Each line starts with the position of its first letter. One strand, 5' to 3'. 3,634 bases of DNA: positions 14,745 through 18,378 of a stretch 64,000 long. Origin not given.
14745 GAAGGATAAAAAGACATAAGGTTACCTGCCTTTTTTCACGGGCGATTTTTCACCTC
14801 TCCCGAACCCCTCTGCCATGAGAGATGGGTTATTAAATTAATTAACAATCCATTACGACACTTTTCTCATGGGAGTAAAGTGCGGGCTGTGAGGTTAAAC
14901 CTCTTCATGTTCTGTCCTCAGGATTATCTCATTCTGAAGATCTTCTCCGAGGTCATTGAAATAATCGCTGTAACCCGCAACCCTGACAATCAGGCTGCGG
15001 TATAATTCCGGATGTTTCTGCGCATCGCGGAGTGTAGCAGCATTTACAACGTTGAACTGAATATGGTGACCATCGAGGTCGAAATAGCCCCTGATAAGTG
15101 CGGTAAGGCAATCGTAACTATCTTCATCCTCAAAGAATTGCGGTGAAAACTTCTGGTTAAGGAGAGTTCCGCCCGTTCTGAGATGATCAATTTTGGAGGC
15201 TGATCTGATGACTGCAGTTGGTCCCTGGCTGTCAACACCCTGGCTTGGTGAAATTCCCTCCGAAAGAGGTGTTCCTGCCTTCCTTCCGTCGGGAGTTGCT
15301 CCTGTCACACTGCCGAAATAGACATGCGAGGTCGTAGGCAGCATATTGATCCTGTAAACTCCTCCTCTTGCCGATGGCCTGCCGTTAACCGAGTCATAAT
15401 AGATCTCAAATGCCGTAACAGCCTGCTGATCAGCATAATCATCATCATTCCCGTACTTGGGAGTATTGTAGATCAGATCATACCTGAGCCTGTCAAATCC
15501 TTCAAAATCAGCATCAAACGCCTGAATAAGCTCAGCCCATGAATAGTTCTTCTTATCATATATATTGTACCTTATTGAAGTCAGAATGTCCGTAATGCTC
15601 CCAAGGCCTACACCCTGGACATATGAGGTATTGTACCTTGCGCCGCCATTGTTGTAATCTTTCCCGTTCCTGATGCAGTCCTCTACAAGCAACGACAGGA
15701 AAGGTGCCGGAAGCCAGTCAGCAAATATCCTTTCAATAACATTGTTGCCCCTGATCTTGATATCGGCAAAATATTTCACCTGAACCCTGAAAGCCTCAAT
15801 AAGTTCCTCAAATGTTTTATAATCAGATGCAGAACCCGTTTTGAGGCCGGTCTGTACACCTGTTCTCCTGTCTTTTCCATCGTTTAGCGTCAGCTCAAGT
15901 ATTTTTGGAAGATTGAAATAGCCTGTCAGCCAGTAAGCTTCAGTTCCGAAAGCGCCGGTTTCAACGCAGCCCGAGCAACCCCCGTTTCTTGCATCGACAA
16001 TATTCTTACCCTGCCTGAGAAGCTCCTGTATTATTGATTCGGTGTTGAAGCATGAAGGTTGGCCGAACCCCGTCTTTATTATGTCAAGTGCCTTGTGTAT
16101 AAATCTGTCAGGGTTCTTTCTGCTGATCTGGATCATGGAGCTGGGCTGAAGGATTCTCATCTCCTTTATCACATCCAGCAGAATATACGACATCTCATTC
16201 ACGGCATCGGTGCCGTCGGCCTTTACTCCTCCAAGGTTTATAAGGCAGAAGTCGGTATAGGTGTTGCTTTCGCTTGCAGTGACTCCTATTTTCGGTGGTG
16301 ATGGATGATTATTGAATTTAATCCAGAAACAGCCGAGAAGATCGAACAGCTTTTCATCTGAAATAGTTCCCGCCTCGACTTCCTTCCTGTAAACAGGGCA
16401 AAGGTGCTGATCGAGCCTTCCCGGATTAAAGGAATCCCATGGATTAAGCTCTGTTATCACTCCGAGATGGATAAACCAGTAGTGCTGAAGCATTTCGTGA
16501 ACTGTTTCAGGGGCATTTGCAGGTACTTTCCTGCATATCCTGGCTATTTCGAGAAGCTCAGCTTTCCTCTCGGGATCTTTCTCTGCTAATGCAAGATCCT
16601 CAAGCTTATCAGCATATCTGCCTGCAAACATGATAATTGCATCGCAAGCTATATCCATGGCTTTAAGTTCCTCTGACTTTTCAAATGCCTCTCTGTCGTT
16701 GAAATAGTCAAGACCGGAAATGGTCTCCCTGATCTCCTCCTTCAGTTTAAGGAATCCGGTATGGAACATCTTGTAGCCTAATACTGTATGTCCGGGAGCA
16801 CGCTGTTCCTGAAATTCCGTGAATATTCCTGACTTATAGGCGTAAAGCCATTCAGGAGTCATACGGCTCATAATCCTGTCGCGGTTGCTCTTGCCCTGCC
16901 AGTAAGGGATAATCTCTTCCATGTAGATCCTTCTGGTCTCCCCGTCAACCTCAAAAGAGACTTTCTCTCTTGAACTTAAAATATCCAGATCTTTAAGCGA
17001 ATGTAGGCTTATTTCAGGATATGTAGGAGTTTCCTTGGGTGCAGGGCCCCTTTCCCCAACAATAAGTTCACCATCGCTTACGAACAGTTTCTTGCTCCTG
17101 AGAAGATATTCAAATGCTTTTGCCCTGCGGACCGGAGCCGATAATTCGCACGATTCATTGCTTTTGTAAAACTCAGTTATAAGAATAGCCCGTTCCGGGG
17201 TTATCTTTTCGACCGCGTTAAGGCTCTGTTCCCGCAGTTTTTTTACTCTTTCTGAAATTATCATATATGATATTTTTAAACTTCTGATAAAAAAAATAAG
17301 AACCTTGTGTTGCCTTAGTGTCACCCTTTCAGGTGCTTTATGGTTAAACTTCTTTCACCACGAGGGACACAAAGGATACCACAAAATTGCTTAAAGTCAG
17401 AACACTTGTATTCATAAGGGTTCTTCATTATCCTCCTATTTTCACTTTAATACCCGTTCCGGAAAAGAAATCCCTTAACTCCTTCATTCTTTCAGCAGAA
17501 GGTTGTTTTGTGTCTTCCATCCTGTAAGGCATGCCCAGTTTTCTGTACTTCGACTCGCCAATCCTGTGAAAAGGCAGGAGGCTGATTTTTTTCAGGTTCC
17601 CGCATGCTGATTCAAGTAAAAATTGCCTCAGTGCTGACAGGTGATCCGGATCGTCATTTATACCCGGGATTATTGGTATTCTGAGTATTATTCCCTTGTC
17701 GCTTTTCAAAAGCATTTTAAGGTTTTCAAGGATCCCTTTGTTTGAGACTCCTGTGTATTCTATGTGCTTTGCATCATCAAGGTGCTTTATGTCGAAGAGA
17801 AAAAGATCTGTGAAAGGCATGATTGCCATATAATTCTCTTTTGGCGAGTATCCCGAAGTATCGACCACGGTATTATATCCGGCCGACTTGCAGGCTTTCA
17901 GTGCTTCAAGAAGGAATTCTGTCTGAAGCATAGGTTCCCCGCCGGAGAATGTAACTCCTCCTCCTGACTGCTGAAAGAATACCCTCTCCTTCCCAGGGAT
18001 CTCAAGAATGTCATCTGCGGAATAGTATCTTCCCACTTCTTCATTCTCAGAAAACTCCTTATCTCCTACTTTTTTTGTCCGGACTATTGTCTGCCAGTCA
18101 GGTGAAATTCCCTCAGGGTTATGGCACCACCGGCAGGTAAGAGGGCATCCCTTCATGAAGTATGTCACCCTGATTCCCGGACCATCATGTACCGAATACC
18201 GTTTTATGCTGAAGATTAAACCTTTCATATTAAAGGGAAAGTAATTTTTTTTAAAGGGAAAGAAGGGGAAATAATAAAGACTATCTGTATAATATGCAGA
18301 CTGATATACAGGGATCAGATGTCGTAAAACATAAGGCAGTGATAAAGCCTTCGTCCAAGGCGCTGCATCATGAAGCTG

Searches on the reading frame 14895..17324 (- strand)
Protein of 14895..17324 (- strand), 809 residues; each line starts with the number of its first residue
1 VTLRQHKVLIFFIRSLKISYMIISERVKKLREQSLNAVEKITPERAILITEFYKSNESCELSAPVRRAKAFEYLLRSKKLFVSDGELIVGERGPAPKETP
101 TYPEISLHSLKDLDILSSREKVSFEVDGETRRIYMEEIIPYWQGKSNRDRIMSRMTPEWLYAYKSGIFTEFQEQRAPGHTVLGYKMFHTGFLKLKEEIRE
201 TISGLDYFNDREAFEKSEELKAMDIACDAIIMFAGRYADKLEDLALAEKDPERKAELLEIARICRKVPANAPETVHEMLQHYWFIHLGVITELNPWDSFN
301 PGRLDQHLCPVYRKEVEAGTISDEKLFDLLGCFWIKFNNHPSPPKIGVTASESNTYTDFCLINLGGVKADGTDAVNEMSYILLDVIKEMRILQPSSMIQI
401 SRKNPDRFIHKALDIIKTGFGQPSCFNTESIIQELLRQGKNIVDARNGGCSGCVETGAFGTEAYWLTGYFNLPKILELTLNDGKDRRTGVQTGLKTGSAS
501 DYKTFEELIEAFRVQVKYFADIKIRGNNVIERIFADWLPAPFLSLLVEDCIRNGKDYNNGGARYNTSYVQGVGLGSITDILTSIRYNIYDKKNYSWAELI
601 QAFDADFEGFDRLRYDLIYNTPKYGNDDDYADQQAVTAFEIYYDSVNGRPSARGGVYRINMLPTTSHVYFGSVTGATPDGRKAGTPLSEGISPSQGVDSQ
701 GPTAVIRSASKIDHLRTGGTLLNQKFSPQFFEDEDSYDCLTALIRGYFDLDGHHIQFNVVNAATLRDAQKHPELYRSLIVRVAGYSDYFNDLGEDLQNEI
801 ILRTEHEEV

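Call 63: search_protein_families(library=pfam, proteins=[window:14895-17324:-], max_evalue=0.00001)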
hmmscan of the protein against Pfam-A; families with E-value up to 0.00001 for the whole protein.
window:14895-17324:- (809 aa): 2 families
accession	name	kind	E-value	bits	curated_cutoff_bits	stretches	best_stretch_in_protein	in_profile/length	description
PF02901.20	PFL-like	-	6.1e-213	709.5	24.3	1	24-671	2-647/647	Pyruvate formate lyase-like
PF01228.26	Gly_radical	-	8.6e-36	123.1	22.2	1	688-790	2-106/106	Glycine radical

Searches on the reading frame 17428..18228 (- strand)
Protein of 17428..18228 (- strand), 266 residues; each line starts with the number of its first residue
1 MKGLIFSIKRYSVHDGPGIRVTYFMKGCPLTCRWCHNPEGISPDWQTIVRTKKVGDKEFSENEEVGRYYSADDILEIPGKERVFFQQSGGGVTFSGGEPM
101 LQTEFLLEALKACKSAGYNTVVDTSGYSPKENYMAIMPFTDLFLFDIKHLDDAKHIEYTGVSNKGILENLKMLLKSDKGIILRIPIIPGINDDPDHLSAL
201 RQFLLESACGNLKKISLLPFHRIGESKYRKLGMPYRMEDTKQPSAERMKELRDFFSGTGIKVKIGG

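Call 63: search_protein_families(library=pfam, proteins=[window:17428-18228:-], max_evalue=0.00001)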
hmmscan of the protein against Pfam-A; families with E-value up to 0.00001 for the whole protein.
window:17428-18228:- (266 aa): 2 families
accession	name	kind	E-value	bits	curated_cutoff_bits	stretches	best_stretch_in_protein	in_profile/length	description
PF04055.27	Radical_SAM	-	1.7e-18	67.8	29.5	1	24-194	3-158/166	Radical SAM superfamily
PF13353.11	Fer4_12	-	1e-13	52.2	22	1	15-131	2-96/137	4Fe-4S single cluster domain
